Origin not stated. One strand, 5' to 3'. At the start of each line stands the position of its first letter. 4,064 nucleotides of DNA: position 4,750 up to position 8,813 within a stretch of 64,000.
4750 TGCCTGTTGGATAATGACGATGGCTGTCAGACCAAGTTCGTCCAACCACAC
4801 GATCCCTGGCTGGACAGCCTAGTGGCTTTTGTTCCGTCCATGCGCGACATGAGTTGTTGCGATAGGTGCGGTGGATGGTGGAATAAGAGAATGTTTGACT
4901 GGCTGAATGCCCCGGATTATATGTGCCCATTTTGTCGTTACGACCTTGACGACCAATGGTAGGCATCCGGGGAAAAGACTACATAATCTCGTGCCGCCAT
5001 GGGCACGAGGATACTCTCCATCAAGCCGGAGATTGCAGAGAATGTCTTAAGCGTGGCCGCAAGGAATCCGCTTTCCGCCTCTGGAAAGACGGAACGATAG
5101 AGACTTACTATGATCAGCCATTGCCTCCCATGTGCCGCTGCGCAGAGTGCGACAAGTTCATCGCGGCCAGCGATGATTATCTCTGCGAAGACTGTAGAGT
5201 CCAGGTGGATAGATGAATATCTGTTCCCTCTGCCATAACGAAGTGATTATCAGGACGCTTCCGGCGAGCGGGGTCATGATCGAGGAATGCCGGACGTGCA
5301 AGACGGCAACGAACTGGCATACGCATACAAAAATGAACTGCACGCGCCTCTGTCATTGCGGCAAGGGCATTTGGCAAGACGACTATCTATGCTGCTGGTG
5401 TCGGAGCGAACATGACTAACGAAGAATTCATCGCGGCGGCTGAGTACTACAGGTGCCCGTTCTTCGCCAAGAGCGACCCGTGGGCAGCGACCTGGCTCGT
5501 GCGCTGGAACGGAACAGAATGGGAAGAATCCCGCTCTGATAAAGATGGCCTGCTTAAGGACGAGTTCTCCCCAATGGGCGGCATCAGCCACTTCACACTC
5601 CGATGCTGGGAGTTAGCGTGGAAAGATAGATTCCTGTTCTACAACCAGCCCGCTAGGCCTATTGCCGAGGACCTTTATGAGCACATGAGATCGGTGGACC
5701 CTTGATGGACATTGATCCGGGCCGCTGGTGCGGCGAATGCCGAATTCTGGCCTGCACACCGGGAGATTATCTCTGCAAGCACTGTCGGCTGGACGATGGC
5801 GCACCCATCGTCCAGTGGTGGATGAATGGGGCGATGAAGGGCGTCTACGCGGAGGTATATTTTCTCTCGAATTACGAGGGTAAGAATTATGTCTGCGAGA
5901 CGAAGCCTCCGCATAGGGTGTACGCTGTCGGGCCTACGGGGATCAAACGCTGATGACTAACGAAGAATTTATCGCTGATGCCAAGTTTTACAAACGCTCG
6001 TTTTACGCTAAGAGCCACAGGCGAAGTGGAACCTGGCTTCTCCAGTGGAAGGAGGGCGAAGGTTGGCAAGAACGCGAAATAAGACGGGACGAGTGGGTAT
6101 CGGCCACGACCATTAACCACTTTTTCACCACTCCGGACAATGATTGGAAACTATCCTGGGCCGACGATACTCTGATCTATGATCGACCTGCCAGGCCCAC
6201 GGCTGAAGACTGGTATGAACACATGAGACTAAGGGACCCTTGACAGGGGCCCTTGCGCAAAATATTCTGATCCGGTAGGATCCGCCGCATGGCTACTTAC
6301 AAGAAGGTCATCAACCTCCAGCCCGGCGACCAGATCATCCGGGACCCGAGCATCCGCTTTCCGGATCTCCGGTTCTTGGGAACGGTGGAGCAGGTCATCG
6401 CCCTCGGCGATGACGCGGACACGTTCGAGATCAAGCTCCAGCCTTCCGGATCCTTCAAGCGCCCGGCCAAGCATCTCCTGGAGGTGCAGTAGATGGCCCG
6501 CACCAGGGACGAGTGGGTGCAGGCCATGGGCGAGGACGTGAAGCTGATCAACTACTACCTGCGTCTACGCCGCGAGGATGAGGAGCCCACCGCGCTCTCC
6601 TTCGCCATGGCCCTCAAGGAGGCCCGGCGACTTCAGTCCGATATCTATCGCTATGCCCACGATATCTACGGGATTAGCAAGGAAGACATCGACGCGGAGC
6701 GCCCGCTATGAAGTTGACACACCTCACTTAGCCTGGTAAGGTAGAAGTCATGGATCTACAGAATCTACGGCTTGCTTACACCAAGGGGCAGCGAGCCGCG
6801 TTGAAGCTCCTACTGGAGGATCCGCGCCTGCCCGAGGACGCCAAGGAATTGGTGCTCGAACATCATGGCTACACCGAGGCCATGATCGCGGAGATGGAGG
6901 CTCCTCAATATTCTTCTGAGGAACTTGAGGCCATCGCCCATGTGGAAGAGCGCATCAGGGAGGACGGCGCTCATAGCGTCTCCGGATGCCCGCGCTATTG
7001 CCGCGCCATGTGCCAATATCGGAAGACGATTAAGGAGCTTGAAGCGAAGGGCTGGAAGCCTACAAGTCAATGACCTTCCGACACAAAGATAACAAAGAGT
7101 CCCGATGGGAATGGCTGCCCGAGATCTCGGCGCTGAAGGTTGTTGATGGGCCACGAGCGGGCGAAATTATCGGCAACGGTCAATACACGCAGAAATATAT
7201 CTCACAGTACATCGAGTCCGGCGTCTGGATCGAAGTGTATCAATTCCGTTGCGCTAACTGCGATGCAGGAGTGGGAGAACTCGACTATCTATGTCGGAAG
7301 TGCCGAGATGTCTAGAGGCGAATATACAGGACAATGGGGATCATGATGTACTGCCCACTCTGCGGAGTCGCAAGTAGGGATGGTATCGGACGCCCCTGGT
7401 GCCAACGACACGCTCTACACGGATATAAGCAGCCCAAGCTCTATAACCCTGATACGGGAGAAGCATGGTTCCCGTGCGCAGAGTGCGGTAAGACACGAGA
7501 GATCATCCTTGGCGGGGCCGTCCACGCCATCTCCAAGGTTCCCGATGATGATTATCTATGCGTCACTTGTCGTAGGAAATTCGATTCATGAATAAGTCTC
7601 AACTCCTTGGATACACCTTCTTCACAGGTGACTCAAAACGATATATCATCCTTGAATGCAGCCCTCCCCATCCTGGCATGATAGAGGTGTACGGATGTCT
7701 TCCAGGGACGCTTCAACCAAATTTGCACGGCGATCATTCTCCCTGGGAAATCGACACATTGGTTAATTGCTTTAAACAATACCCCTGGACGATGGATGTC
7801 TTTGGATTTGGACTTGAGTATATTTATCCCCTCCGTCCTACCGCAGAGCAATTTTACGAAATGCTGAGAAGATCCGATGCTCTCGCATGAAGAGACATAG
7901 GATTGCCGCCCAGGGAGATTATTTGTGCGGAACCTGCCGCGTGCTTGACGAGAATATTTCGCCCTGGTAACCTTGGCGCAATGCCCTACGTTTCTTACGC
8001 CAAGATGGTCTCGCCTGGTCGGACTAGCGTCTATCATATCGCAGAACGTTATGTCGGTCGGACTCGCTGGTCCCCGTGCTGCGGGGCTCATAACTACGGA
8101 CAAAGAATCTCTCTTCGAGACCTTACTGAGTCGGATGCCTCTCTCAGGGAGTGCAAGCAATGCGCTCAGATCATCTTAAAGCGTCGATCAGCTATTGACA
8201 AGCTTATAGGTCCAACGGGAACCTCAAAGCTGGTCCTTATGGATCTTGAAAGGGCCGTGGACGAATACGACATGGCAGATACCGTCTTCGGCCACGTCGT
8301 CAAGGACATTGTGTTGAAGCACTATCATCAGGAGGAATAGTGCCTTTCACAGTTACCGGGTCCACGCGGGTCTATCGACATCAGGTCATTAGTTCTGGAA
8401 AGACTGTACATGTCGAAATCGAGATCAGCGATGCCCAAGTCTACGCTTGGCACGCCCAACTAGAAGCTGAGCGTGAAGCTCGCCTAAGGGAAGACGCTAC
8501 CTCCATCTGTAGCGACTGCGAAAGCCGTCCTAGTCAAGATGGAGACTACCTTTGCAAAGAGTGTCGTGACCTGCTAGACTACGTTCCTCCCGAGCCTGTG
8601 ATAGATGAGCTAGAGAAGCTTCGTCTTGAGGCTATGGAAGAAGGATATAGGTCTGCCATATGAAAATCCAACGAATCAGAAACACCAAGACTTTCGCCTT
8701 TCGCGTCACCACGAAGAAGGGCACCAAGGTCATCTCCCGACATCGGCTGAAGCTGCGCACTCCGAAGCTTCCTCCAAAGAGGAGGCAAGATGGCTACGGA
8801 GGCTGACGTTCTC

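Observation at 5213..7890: Triplicated two-gene cassette: a double zinc-ribbon protein followed by an '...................-(D/Q)-(W/L/F)YE-(H/M)-(M/L)R' protein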

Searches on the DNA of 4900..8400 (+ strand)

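Call 4: search_dna_similar(query=window:4900-8400:+, collection=phages, mode=near)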
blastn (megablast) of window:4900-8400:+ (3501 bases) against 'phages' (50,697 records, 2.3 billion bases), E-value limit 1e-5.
No match.
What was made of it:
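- Tried and rejected: Megablast of 4900-8400 against 50,697 phage records: no match (call 4).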

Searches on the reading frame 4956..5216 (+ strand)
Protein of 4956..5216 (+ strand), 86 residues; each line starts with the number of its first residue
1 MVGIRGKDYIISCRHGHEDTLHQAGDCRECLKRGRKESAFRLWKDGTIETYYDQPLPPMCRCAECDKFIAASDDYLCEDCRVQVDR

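Call 6: search_protein_families(library=pfam, proteins=[window:4956-5216:+], max_evalue=1)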
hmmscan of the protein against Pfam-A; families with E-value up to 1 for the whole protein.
window:4956-5216:+ (86 aa): 3 families
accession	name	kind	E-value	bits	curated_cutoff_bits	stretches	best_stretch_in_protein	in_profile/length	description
PF17032.10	Zn_ribbon_15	-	0.013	16.7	28.9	1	58-85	36-63/73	zinc-ribbon family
PF18912.6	DZR_2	-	0.044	14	27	1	56-84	6-31/56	Double zinc ribbon domain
PF00964.22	Elicitin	-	0.13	12.8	25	1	54-85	40-71/88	Elicitin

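Call 7: search_protein_families(library=phrogs, proteins=[window:4956-5216:+], max_evalue=1)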
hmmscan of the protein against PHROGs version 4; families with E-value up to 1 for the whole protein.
window:4956-5216:+ (86 aa): 2 families
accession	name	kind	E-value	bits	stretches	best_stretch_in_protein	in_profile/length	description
phrog_9825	-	unknown function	0.14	12.9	1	57-84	12-41/56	-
phrog_13998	-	unknown function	0.23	12.7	1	24-48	22-46/93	-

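Call 79: search_protein_families(library=ncbifam, proteins=[window:4956-5216:+], max_evalue=0.1)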
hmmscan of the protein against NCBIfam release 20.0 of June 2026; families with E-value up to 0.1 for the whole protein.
window:4956-5216:+ (86 aa): 0 families

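Call 80: search_protein_families(library=padloc, proteins=[window:4956-5216:+], max_evalue=0.1)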
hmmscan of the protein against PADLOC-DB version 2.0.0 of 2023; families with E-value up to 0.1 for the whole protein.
window:4956-5216:+ (86 aa): 1 family
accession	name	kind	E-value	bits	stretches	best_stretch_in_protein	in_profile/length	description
PDLC04162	HEC-08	-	0.015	12.4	1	22-81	255-318/358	-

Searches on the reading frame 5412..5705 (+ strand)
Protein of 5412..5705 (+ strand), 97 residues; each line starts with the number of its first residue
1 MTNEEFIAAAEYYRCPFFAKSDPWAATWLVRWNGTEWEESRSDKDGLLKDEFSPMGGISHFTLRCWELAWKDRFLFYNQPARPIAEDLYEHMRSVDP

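Call 6: search_protein_families(library=pfam, proteins=[window:5412-5705:+], max_evalue=1)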
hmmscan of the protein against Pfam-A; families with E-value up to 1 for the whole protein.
window:5412-5705:+ (97 aa): 1 family
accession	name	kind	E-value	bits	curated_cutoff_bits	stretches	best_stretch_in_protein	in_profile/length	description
PF20513.3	UBact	-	0.086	13.1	27.8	1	81-97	15-31/43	Prokaryotic ubiquitin-like protein UBact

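Call 7: search_protein_families(library=phrogs, proteins=[window:5412-5705:+], max_evalue=1)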
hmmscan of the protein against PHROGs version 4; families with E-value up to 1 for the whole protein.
window:5412-5705:+ (97 aa): 0 families

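Call 19: find_related_loci(query=window:5412-5705:+, collection=viral_contigs, flank=10000)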
Query window:5412-5705:+ (97 aa) in viral_contigs; peptide patterns used: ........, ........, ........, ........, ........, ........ (x = any residue, [..] = any of these).
19 stretches matched a pattern, but none encodes a relative of the query by tblastn (E <= 1e-3).

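Call 20: find_homologous_proteins(query=window:5412-5705:+, max_evalue=0.01)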
Query window:5412-5705:+ (97 aa): 1 proteins with E <= 0.01 among 1 candidates.
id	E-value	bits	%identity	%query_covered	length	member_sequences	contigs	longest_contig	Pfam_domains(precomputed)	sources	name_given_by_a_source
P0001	7.4e-60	218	98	100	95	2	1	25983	-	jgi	jgi:hypothetical protein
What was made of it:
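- Tried and rejected: Word-indexed search with P1: only a 98% identical strain variant of P1 itself (call 20).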

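Call 21: find_encoding_contigs(protein=P0001, flank=10000)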
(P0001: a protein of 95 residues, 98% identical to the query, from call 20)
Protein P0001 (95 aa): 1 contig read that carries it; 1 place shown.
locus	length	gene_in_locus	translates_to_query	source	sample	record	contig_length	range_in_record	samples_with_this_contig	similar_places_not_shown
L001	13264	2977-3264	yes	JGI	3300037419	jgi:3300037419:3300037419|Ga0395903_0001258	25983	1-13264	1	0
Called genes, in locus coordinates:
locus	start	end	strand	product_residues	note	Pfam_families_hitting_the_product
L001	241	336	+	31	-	-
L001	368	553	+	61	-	-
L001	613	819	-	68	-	-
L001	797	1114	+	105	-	-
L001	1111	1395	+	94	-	-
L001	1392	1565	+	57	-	-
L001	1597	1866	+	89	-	-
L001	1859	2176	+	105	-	-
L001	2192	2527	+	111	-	-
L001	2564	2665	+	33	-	-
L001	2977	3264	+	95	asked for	-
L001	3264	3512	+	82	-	-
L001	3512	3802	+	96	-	-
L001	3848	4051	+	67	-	-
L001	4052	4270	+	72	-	-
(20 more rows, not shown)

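Call 32: search_protein_representatives(alignment_id=A1)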
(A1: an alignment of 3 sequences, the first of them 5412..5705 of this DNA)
Query: 3 sequences, 94 profile positions. Proteins with E-value up to 0.001 (for the whole library): 8; up to 1e-10: 4; up to 1e-30: 2. The best 8 are listed.
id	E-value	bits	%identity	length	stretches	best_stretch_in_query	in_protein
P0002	9.1e-46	170.6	-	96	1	1-94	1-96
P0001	6.0e-41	155.1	-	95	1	1-94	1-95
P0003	1.5e-24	102.5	-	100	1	1-94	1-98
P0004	8.6e-12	61.7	-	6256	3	23-43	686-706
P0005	7.9e-07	45.7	-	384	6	58-91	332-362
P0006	6.6e-06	42.8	-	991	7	15-41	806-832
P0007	1.1e-05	42.1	-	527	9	67-90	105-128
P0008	8.8e-05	39.2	-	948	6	20-54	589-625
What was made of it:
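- Partners have no homolog among 1.84e9 representatives or 5.8e9 clusters (calls 20, 32). No fused homolog exists in any database searched (calls 20, 32).
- Tried and rejected: Full HMMER search with the three-partner profile: only the three proteins themselves, plus repetitive proteins matching in short stretches, which I judge spurious (call 32).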

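Call 56: predict_structure(alignment_id=A1)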
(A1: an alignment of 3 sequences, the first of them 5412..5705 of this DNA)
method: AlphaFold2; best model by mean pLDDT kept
length: 97 residues; sequences in the alignment: 3
mean_pLDDT: 46.4   pTM: 0.28
mean pLDDT of the five models: 46.4, 45.5, 44.8, 44.0, 44.0
residues with pLDDT >= 90: 0; 70-90: 0; 50-70: 38; < 50: 59
segments of 3 or more residues with pLDDT < 50: 1-7, 16-25, 44-68, 80-84, 92-97
pLDDT, mean of each block of 10 residues (from residue 1): 49 48 48 58 44 32 41 51 49 45
secondary structure, 60 per line:
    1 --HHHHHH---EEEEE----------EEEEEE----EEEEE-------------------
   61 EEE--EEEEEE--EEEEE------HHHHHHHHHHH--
elements in order: H3-8 E12-16 E27-32 E37-41 E61-63 E66-71 E74-78 H85-95
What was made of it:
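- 5412..5705 (+): Partner 1 (P1), 97 aa, no Cys-based site. Predicted as a helix, six strands, then a C-terminal helix (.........). AF2 pLDDT 46 (call 56).
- Tried and rejected: AF2 of P1 with a 3-sequence alignment: pLDDT 46, so no fold search was attempted (call 56).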

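Call 79: search_protein_families(library=ncbifam, proteins=[window:5412-5705:+], max_evalue=0.1)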
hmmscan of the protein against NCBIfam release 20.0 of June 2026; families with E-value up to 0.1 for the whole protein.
window:5412-5705:+ (97 aa): 0 families

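Call 80: search_protein_families(library=padloc, proteins=[window:5412-5705:+], max_evalue=0.1)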
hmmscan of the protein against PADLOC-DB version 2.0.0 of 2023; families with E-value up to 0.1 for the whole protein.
window:5412-5705:+ (97 aa): 0 families

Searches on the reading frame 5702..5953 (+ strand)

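Call 6: search_protein_families(library=pfam, proteins=[window:5702-5953:+], max_evalue=1)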
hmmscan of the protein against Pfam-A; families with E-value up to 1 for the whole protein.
window:5702-5953:+ (83 aa): 1 family
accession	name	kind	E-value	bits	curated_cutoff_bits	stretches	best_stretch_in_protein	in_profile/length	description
PF05851.16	Lentivirus_VIF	-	0.15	11.4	25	1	3-41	177-218/251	Lentivirus virion infectivity factor (VIF)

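Call 7: search_protein_families(library=phrogs, proteins=[window:5702-5953:+], max_evalue=1)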
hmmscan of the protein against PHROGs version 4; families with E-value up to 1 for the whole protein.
window:5702-5953:+ (83 aa): 0 families

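Call 79: search_protein_families(library=ncbifam, proteins=[window:5705-5953:+], max_evalue=0.1)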
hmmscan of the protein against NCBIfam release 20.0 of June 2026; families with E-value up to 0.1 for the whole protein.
window:5705-5953:+ (82 aa): 0 families

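Call 80: search_protein_families(library=padloc, proteins=[window:5705-5953:+], max_evalue=0.1)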
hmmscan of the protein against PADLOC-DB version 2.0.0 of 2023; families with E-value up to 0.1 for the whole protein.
window:5705-5953:+ (82 aa): 0 families

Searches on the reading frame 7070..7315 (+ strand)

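Call 6: search_protein_families(library=pfam, proteins=[window:7070-7315:+], max_evalue=1)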
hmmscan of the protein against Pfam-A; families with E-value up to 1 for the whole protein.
window:7070-7315:+ (81 aa): 3 families
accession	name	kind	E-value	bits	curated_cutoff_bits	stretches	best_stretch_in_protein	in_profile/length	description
PF18912.6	DZR_2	-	0.032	14.5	27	1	59-80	8-29/56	Double zinc ribbon domain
PF09723.15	Zn_ribbon_8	-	0.21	12.1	34.4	0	56-65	3-12/41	Zinc ribbon domain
PF23547.1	Zn_ribbon_FGT1_1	-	0.29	11.2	27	0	57-79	1-27/35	FORGETTER1 first zinc ribbon domain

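Call 7: search_protein_families(library=phrogs, proteins=[window:7070-7315:+], max_evalue=1)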
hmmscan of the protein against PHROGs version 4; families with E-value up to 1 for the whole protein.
window:7070-7315:+ (81 aa): 0 families

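Call 79: search_protein_families(library=ncbifam, proteins=[window:7070-7315:+], max_evalue=0.1)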
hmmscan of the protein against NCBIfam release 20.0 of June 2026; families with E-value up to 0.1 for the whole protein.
window:7070-7315:+ (81 aa): 0 families

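Call 80: search_protein_families(library=padloc, proteins=[window:7070-7315:+], max_evalue=0.1)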
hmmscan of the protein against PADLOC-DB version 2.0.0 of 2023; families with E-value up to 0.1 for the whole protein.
window:7070-7315:+ (81 aa): 0 families

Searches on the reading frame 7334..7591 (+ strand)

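Call 6: search_protein_families(library=pfam, proteins=[window:7334-7591:+], max_evalue=1)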
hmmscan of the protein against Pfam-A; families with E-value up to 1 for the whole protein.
window:7334-7591:+ (85 aa): 5 families
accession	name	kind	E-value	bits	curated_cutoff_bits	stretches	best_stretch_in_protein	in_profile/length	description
PF05495.17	zf-CHY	-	0.016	16.1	31.3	1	41-81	14-50/68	CHY zinc finger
PF03691.19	UPF0167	-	0.032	14.5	25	1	47-79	22-51/174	Uncharacterised protein family (UPF0167)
PF23550.1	zf_Tbcl_Rhp7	-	0.042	13.8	27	0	69-82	23-36/39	DNA repair protein rhp7 treble clef domain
PF09723.15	Zn_ribbon_8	-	0.11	13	34.4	0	46-81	6-34/41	Zinc ribbon domain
PF13465.12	zf-H2C2_2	-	0.48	11.3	40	0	42-53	11-22/26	Zinc-finger double domain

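Call 7: search_protein_families(library=phrogs, proteins=[window:7334-7591:+], max_evalue=1)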
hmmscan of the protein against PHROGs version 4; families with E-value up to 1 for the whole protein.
window:7334-7591:+ (85 aa): 2 families
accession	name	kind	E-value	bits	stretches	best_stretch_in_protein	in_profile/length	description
phrog_5602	-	unknown function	0.3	11.8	1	43-82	16-51/60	-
phrog_38252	-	unknown function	0.54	11.1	1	4-11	25-32/36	-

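Call 79: search_protein_families(library=ncbifam, proteins=[window:7334-7591:+], max_evalue=0.1)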
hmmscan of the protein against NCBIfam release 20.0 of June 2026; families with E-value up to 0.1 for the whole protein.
window:7334-7591:+ (85 aa): 0 families

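Call 80: search_protein_families(library=padloc, proteins=[window:7334-7591:+], max_evalue=0.1)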
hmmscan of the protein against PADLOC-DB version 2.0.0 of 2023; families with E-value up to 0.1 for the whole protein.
window:7334-7591:+ (85 aa): 0 families

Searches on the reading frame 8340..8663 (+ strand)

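Call 6: search_protein_families(library=pfam, proteins=[window:8340-8663:+], max_evalue=1)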
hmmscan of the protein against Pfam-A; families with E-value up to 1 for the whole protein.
window:8340-8663:+ (107 aa): 3 families
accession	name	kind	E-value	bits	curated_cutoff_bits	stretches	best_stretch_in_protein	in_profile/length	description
PF24458.1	DUF7573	-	0.13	12.7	30.2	0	46-61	22-37/39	Domain of unknown function (DUF7573)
PF23960.2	DUF7289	-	0.16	11.9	27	1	9-52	166-209/238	Family of unknown function (DUF7289)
PF06935.16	DUF1284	-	0.3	11.9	25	1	15-61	50-97/102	Protein of unknown function (DUF1284)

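Call 7: search_protein_families(library=phrogs, proteins=[window:8340-8663:+], max_evalue=1)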
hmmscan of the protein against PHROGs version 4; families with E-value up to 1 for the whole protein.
window:8340-8663:+ (107 aa): 3 families
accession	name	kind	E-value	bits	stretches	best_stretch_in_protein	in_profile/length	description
phrog_29395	-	unknown function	0.11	12.4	1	18-80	127-189/531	-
phrog_24410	-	unknown function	0.16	12.8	1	55-76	5-25/67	-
phrog_5259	-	unknown function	0.44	11.3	0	45-61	26-42/70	-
